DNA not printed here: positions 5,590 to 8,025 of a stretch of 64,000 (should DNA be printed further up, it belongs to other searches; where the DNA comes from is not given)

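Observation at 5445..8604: Three-gene operon: TM protein, PHP-phosphoesterase/ABC-ATPase fusion, small protein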

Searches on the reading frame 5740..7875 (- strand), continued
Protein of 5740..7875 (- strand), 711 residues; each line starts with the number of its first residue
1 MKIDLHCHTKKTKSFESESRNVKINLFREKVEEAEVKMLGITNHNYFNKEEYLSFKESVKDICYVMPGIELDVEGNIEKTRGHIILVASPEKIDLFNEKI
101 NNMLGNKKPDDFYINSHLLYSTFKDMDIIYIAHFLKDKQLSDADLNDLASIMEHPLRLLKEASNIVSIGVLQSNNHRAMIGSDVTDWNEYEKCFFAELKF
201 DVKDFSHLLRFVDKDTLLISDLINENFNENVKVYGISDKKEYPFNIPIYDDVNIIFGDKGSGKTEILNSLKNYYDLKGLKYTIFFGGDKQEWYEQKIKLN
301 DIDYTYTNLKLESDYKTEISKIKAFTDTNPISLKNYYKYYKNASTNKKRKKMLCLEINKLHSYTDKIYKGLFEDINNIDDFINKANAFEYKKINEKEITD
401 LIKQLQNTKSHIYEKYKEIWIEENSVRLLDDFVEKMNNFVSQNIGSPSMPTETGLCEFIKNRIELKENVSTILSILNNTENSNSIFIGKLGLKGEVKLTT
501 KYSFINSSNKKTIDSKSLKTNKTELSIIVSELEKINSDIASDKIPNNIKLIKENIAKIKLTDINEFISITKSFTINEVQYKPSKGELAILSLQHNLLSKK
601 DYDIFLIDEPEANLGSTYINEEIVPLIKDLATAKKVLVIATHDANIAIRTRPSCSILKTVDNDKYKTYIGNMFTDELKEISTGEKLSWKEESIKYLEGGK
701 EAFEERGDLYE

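Call 37: predict_structure(alignment_id=A1)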
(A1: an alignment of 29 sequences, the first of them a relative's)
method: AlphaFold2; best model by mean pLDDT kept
length: 711 residues; sequences in the alignment: 29
mean_pLDDT: 90.3   pTM: 0.70
mean pLDDT of the five models: 90.3, 90.2, 88.0, 87.1, 86.9
residues with pLDDT >= 90: 478; 70-90: 212; 50-70: 21; < 50: 0
segments of 3 or more residues with pLDDT < 50: none
pLDDT, mean of each block of 10 residues (from residue 1): 93 91 96 95 95 96 96 94 95 96 91 95 94 87 93 92 70 71 89 87 91 86 88 89 92 92 92 94 89 92 93 94 88 85 81 84 87 95 94 95 97 96 91 88 83 85 94 95 93 90 95 93 96 96 94 95 95 93 88 91 88 67 90 93 88 92 88 91 92 85 73 64
secondary structure, 60 per line:
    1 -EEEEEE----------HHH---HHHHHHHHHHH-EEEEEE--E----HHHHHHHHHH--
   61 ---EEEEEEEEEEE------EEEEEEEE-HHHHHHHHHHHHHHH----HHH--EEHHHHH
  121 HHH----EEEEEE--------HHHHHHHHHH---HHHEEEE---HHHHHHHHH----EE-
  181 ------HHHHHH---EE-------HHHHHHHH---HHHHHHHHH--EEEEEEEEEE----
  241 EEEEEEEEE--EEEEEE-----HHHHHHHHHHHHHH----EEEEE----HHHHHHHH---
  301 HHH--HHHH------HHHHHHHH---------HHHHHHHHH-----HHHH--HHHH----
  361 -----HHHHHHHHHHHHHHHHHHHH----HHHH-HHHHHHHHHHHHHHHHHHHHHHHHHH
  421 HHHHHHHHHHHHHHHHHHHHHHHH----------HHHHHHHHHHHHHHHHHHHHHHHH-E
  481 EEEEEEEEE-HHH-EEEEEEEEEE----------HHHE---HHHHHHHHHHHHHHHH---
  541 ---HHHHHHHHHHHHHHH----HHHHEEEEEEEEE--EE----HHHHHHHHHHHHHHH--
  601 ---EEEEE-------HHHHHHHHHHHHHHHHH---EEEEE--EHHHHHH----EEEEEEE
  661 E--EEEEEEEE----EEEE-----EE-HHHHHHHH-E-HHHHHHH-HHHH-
elements in order (helices of 4 or more, strands of 3 or more residues): E2-7 H24-34 E36-41 H49-58 E64-74 E81-88 H90-104 H116-123 E128-133 H142-151 E158-161 H165-173 H187-192 H205-212 H216-224 E227-236 E241-249 E252-257 H263-276 E281-285 H290-297 H306-309 H316-323 H333-341 H347-350 H353-356 H366-385 H390-393 H395-444 H455-478 E480-489 E495-504 H522-537 H544-558 H563-566 E567-575 H584-598 E604-608 H616-632 E636-640 H644-649 E654-661 E664-671 E676-679 H688-695 H699-705 H707-710

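Call 41: fold_search(model_id=the predicted structure, library=pdb)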
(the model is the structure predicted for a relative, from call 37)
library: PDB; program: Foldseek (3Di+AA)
matches with E <= 10: 713; with E <= 0.001: 13
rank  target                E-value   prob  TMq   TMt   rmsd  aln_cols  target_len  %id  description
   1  4ad8                  2.5e-05  1.00  0.22  0.33  25.7       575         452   10  Crystal structure of a deletion mutant of Deinococcus radiodurans RecN (released 2012-12-12)
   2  4gx9_B                5.0e-05  1.00  0.21  0.44   5.1       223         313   10  Crystal structure of a DNA polymerase III alpha-epsilon chimera (released 2013-04-03)
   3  5xns_A                6.2e-05  1.00  0.21  0.35  20.9       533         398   12  Crystal structure of the Smc head domain with an extended coiled coil bound to the C-terminal domain of ScpA derived f (released 2017-08-02)
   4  4gx9_C                1.0e-04  1.00  0.21  0.44   9.7       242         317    9  Crystal structure of a DNA polymerase III alpha-epsilon chimera (released 2013-04-03)
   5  7ug9                  1.1e-04  1.00  0.21  0.62   5.5       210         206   16  Crystal structure of RNase AM PHP domain (released 2022-08-31)
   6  3o0f                  1.6e-04  1.00  0.19  0.42  10.3       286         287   11  Crystal structure of a putative metal-dependent phosphoesterase (BAD_1165) from bifidobacterium adolescentis atcc 15703  (released 2010-08-25)
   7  3e0f                  1.7e-04  1.00  0.21  0.47   6.4       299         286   12  Crystal structure of a putative metal-dependent phosphoesterase (bad_1165) from bifidobacterium adolescentis atcc 15703  (released 2008-09-02)
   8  8dk2_C                1.8e-04  0.94  0.14  0.14  51.7       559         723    8  CryoEM structure of Pseudomonas aeruginosa PA14 JetABC in an unclamped state trapped in ATP dependent dimeric form (released 2022-10-05)
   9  4iqj_A                2.0e-04  0.99  0.21  0.13  34.5       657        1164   12  Structure of PolIIIalpha-Tauc-DNA complex suggests an atomic model of the replisome (released 2013-03-13)
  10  4gx8_B                2.2e-04  1.00  0.21  0.43  10.1       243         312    9  Crystal structure of a DNA polymerase III alpha-epsilon chimera (released 2013-04-03)
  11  5xei                  2.5e-04  0.99  0.18  0.24  33.6       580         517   12  Crystal structure of the Smc head domain with a coiled coil and joint derived from Pyrococcus yayanosii (released 2017-06-07)
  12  4iqj_D                2.7e-04  0.96  0.20  0.13  33.6       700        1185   12  Structure of PolIIIalpha-Tauc-DNA complex suggests an atomic model of the replisome (released 2013-03-13)
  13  7w1m_A                3.2e-04  0.99  0.18  0.29  30.7       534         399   12  Cryo-EM structure of human cohesin-CTCF-DNA complex (released 2023-05-31)
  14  9qxu_B                1.1e-03  0.90  0.12  0.12  29.3       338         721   10  JetABC DNA loaded state monomer (open) (released 2025-10-01)
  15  7n59_A                1.2e-03  0.95  0.13  0.16  23.7       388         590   13  Structure of AtAtm3 in the inward-facing conformation with GSSG bound (released 2022-04-13)
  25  9etk                  5.4e-03  1.00  0.20  0.45   6.0       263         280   11  Crystal structure of Vibrio cholerae RNase AM (released 2024-09-11)
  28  2yb1                  6.4e-03  1.00  0.21  0.46   9.2       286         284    9  Structure of an amidohydrolase from Chromobacterium violaceum (EFI target EFI-500202) with bound Mn, AMP and phosphate. (released 2011-03-16)
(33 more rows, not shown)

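Call 46: search_protein_families(library=padloc, proteins=[L083:5276-5989:+, L083:8129-8428:+], max_evalue=0.01)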
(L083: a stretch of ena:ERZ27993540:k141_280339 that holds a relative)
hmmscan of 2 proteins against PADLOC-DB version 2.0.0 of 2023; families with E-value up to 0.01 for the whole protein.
L083:5276-5989:+ (237 aa): 0 families

L083:8129-8428:+ (99 aa): 0 families

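Call 48: search_protein_families(library=ncbifam, proteins=[L012:6001-8142:+], max_evalue=0.001)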
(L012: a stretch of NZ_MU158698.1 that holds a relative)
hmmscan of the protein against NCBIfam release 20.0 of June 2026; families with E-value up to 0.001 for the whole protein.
L012:6001-8142:+ (713 aa): 10 families
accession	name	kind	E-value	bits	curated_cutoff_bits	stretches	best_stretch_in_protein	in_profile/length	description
NF045780.1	TrlF_fam_ATP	equivalog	4.9e-16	58.6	350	2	3-273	8-333/944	TrlF family AAA-like ATPase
TIGR03608.1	L_ocin_972_ABC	subfamily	1.9e-10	40.6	254.85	1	561-647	116-198/206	putative bacteriocin export ABC transporter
TIGR02673.1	FtsE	equivalog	5.7e-06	26.1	264.85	1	547-648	104-202/214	cell division ATP-binding protein FtsE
NF040873.1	AztA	equivalog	1e-05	25.2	220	1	579-647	116-183/191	zinc ABC transporter ATP-binding protein AztA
NF053840.1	MnTportMntADein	equivalog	2.6e-05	23.9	400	1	583-648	134-198/240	manganese ABC transporter ATP-binding protein MntA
TIGR02324.1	CP_lyasePhnL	equivalog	0.00013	21.5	256.3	0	582-645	149-211/224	phosphonate C-P lyase system protein PhnL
NF008338.0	PRK11124.1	equivalog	0.00034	20.2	369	0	548-650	106-208/242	arginine ABC transporter ATP-binding protein ArtP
TIGR02982.1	heterocyst_DevA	subfamily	0.00052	19.7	295.8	0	579-645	138-204/220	ABC exporter ATP-binding subunit, DevA family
NF010068.0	PRK13548.1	equivalog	0.0006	19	261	0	599-648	160-208/261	heme ABC transporter ATP-binding protein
TIGR01166.1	cbiO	subfamily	0.00069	19.1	211.8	0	581-646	126-190/190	cobalt ABC transporter, ATP-binding protein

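Call 57: find_encoding_contigs(protein=P0001, flank=10000, max_places=2)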
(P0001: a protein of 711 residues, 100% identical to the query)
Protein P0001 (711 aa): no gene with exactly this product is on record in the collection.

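Call 62: search_protein_families(library=phrogs, proteins=[window:5740-7875:-], max_evalue=0.01)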
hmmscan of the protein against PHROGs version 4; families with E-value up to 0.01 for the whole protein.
window:5740-7875:- (711 aa): 0 families

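Call 71: search_dna_similar(query=window:5740-7875:-, collection=phages, mode=protein, max_evalue=0.00001, max_rows=15)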
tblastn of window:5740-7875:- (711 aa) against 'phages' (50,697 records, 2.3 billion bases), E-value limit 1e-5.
No match.

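Call 72: search_dna_similar(query=window:5740-7875:-, collection=plasmids, mode=protein, max_evalue=0.00001, max_rows=15)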
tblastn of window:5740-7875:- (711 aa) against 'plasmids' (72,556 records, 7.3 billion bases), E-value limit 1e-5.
Records with a match: 40; places in all: 41; records where one place covers at least 80% of the query: 7.
Best place of each record, by identity: <60% 40.
By first word of the organism name: Staphylococcus 19; Enterococcus 16; Clostridium 1; Photobacterium 1; Phaeobacter 1; Vibrio 1; Rhizobium 1.
By predicted mobility (MOB-suite, as given by PLSDB): conjugative 17; mobilizable 14; non-mobilizable 9.
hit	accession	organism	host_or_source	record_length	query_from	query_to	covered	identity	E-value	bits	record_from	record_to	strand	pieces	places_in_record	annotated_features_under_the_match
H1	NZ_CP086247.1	Clostridium sp. CF011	single colony,bovine feces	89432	1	711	100%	35.4%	1e-116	393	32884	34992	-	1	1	histidinol phosphatase | hypothetical protein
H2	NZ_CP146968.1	Photobacterium damselae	Penaeus japonicus,shrimp farm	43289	1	710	100%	32.8%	2e-98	340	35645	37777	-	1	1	AAA family ATPase | hypothetical protein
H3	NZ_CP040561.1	Staphylococcus aureus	Homo sapiens,nasal swab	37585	1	710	100%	30.1%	5e-75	271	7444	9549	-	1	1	hypothetical protein (x2)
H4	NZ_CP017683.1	Staphylococcus aureus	environmental,bakery environment ...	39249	1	710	100%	30.1%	5e-75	271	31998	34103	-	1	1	hypothetical protein (x2)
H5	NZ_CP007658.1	Staphylococcus aureus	Homo sapiens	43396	1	710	100%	30.1%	5e-75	271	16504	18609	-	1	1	hypothetical protein (x2)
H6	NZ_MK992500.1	Staphylococcus aureus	-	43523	1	710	100%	30.1%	5e-75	271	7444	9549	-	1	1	hypothetical protein (x2)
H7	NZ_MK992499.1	Staphylococcus aureus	-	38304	1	710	100%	30.0%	2e-74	270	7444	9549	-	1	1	hypothetical protein (x2)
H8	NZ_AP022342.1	Enterococcus faecium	Homo sapiens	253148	132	710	58%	29.3%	3e-19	166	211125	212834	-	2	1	hypothetical protein (x4)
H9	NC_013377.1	Staphylococcus epidermidis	-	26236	404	710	43%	32.2%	3e-29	132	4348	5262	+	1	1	hypothetical protein (x2)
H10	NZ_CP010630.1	Phaeobacter inhibens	cell culture,clam larvae aquaculture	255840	2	281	39%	25.3%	2e-10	72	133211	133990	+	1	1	hypothetical protein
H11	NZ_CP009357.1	Vibrio tubiashii ATCC 19109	Mercenaria mercenaria,Larvae from hard ...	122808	1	276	39%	24.8%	9e-6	57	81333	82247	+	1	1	TrlF family AAA-like ATPase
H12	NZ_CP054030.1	Rhizobium hidalgonense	Pisum sativum l. (pea),Pure culture,Pea ...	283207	2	281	39%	24.1%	3e-7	62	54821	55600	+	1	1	PHP domain-containing protein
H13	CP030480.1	Staphylococcus aureus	Homo sapiens,nares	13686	575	710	19%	37.7%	4e-18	97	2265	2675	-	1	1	hypothetical protein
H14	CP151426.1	Staphylococcus aureus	Homo sapiens,blood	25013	575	710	19%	37.7%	4e-18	97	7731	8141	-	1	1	hypothetical protein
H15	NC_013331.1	Staphylococcus aureus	-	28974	575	710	19%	37.7%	4e-18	97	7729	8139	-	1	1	hypothetical protein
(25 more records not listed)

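Call 73: get_annotated_region(hit=H3, flank=5000)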
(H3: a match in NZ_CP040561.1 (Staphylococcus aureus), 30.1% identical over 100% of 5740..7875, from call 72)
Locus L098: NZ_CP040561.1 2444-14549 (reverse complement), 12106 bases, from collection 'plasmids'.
description: Staphylococcus aureus strain Col52-A5 plasmid pCOL52-A5, complete sequence
organism: Staphylococcus aureus (NCBI taxid 1280)
taxonomy: Bacteria; Bacillota; Bacilli; Bacillales; Staphylococcaceae; Staphylococcus; Staphylococcus aureus
host: -; source: Homo sapiens,nasal swab; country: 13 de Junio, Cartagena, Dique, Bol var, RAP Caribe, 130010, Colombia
typing (MOB-suite, as given by PLSDB): mobilizable; replicon rep_cluster_1017,rep_cluster_1017,rep_cluster_1118,rep_cluster_1118,rep_cluster_1215,rep_cluster_2234; relaxase MOBV
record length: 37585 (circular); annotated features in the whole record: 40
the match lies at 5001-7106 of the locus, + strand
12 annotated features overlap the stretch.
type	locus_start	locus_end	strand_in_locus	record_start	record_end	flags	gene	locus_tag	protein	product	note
CDS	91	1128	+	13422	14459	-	-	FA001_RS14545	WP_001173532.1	DUF4238 domain-containing protein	-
CDS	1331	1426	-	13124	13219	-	-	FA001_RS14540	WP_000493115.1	type I toxin-antitoxin system Fst family toxin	-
CDS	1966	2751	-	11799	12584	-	-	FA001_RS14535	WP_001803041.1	hypothetical protein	-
CDS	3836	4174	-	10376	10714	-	-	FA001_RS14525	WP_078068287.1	hypothetical protein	-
CDS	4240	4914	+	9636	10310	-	-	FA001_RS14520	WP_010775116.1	IS6-like element IS257 family transposase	-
CDS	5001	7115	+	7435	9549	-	-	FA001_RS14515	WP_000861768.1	hypothetical protein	-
CDS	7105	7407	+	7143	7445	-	-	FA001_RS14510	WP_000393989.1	hypothetical protein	-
CDS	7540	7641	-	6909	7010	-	-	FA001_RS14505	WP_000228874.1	type I toxin-antitoxin system Fst family toxin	-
CDS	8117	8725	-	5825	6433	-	-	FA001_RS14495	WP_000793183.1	hypothetical protein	-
CDS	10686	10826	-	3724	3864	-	-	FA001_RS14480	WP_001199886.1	hypothetical protein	-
CDS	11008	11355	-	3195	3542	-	-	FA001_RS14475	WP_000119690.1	metalloregulator ArsR/SmtB family transcription factor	GO:0006355 - regulation of DNA-templated transcription [Evidence IEA]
predicted_resistance_gene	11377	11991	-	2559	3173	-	cadD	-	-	cadmium resistance transporter CadD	predicted by amrfinderplus; class CADMIUM; identity 100.0%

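Call 74: get_annotated_region(hit=H1, flank=5000)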
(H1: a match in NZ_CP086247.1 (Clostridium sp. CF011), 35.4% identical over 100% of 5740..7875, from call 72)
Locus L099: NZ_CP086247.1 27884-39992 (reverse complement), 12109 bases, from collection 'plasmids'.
description: Clostridium sp. CF011 plasmid pCF011-89, complete sequence
organism: Clostridium sp. CF011 (NCBI taxid 2843318)
taxonomy: Bacteria; Bacillota; Clostridia; Eubacteriales; Clostridiaceae; Clostridium; Clostridium sp. CF011
host: -; source: single colony,bovine feces; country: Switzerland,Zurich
typing (MOB-suite, as given by PLSDB): non-mobilizable
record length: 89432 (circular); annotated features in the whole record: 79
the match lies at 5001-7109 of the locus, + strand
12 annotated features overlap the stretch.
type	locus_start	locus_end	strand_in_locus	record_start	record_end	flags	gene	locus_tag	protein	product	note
CDS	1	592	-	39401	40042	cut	-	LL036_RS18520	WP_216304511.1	group II intron maturase-specific domain-containing protein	-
CDS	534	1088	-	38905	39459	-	-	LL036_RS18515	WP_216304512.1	reverse transcriptase domain-containing protein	-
CDS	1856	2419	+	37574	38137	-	-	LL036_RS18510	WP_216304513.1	tyrosine-type recombinase/integrase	GO:0015074 - DNA integration [Evidence IEA]; GO:0006310 - DNA recombination [Evidence IEA]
CDS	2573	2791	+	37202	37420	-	-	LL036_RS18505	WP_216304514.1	hypothetical protein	-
CDS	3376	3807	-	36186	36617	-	-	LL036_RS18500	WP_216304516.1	HTH domain-containing protein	-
CDS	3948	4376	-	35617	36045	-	-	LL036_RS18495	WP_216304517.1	tyrosine-type recombinase/integrase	GO:0015074 - DNA integration [Evidence IEA]; GO:0006310 - DNA recombination [Evidence IEA]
CDS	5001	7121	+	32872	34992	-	-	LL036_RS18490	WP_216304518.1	histidinol phosphatase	-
CDS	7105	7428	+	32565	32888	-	-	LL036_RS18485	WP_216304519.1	hypothetical protein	-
CDS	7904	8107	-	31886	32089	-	-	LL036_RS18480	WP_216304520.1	hypothetical protein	-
CDS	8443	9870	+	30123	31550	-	-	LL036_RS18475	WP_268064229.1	aldehyde dehydrogenase family protein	-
CDS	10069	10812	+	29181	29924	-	-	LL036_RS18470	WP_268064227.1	acetoacetate decarboxylase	-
CDS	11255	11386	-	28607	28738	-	-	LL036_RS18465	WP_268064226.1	hypothetical protein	-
